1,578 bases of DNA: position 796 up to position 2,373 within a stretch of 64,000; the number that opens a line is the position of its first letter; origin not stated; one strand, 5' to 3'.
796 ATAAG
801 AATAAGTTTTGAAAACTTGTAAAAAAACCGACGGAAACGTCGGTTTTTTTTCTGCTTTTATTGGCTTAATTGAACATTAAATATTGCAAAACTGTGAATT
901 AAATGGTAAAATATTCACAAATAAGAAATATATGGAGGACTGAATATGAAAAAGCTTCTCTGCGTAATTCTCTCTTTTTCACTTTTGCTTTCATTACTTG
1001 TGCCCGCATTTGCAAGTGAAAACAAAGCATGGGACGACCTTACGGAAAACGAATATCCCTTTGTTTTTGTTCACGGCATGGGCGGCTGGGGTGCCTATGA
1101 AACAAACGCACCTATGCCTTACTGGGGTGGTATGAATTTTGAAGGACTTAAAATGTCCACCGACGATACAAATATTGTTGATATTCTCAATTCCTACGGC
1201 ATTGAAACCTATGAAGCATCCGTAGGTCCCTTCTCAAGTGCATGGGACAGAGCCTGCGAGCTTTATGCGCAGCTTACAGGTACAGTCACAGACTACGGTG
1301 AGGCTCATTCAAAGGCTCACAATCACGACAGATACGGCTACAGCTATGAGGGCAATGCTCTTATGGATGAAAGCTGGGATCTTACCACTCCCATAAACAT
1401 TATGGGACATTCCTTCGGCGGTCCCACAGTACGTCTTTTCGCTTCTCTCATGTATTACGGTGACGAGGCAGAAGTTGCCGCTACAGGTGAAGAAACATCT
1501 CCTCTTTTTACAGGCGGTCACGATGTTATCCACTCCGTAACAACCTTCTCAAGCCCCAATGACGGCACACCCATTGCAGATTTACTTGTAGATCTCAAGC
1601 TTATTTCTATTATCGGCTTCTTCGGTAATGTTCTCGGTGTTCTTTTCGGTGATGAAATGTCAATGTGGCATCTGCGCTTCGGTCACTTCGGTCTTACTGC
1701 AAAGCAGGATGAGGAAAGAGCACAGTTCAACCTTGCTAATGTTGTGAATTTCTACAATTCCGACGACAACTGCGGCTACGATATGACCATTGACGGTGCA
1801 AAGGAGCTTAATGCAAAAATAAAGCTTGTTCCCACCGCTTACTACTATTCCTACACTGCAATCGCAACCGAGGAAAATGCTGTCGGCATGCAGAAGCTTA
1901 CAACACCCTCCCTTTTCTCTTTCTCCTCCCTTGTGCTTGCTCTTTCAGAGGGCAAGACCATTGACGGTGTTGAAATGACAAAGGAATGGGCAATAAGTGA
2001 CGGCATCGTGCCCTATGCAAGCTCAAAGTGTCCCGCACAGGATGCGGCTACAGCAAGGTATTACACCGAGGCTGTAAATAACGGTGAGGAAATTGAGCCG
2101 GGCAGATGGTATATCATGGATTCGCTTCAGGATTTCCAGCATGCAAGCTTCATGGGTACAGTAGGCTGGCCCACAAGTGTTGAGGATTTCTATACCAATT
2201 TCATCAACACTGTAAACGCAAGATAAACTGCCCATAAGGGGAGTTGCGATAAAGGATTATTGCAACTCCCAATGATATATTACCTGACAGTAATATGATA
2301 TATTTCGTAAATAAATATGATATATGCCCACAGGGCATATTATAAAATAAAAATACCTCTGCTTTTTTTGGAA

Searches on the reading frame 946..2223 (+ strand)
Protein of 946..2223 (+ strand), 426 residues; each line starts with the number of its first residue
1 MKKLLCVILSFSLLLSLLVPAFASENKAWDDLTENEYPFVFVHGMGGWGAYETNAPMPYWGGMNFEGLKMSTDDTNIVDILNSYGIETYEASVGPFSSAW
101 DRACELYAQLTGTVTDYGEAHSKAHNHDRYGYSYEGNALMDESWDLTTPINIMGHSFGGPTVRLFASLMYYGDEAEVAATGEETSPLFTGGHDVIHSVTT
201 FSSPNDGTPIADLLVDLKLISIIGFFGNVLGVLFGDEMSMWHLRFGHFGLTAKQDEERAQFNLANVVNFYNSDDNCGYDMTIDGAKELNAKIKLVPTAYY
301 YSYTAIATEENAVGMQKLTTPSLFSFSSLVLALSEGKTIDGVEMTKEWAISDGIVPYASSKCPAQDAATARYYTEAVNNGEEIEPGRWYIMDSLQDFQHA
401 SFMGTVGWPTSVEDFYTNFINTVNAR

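Call 56: search_protein_families(library=pfam, proteins=[window:946-2223:+], max_evalue=0.0001)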
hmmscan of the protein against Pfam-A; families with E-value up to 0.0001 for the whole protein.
window:946-2223:+ (426 aa): 1 family
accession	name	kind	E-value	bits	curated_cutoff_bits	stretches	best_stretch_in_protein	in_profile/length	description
PF24708.1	Lip_C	-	7.4e-57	193.2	27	1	35-406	1-347/380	Lipase-like, C-terminal domain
